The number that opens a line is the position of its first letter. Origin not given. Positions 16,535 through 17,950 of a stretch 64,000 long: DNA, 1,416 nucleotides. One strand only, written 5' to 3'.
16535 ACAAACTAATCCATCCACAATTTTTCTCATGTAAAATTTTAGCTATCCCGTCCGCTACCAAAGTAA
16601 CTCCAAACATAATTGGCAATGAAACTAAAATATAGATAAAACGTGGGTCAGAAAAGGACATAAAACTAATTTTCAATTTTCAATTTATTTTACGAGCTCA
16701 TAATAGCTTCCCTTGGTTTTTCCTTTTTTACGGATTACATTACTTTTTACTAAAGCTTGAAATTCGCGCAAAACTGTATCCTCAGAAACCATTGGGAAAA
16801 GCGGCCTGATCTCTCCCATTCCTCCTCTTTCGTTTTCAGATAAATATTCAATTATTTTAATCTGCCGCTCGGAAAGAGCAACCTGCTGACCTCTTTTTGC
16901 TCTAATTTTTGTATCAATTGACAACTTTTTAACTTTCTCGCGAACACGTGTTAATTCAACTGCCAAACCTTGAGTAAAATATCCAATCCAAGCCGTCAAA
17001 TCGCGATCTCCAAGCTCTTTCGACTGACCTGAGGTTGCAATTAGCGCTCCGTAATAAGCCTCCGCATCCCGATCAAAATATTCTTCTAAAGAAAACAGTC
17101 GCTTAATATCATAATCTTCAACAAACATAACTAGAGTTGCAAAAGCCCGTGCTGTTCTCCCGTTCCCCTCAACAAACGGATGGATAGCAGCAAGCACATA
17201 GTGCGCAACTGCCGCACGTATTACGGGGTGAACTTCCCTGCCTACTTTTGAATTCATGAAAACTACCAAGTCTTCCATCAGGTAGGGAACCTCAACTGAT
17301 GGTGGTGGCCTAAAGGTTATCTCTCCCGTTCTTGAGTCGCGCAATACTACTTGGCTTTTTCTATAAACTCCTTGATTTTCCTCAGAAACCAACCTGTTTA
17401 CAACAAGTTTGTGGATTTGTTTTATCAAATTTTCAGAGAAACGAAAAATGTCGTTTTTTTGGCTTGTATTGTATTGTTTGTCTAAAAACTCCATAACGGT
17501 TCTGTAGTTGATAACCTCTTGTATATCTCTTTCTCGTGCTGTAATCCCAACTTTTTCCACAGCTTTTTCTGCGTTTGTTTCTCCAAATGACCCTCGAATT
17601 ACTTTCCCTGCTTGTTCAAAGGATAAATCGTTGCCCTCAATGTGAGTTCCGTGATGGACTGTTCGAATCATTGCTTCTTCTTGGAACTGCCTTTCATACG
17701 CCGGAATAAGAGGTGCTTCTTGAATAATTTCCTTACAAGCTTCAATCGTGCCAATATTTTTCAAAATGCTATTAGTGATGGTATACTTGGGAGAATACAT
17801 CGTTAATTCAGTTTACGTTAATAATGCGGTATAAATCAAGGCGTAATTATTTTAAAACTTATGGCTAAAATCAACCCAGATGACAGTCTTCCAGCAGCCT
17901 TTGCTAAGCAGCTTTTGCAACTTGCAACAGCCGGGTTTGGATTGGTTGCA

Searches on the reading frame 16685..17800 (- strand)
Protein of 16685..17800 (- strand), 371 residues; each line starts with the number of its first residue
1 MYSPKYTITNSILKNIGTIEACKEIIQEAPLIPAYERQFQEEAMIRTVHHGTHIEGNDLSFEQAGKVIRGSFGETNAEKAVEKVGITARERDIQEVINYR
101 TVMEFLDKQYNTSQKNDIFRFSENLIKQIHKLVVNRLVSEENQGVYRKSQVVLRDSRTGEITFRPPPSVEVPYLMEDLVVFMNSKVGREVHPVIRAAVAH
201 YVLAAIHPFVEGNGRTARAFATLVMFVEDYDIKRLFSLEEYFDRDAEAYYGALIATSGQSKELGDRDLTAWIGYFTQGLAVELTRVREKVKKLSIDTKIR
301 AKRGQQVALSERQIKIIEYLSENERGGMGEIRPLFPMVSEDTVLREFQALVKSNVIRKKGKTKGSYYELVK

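Call 79: search_protein_families(library=pfam, proteins=[window:16685-17800:-], max_evalue=0.001)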
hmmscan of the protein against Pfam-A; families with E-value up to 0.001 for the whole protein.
window:16685-17800:- (371 aa): 1 family
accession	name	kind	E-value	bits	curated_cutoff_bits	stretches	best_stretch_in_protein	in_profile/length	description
PF02661.23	Fic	-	2.7e-19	70.2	24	1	121-224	2-92/93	Fic/DOC family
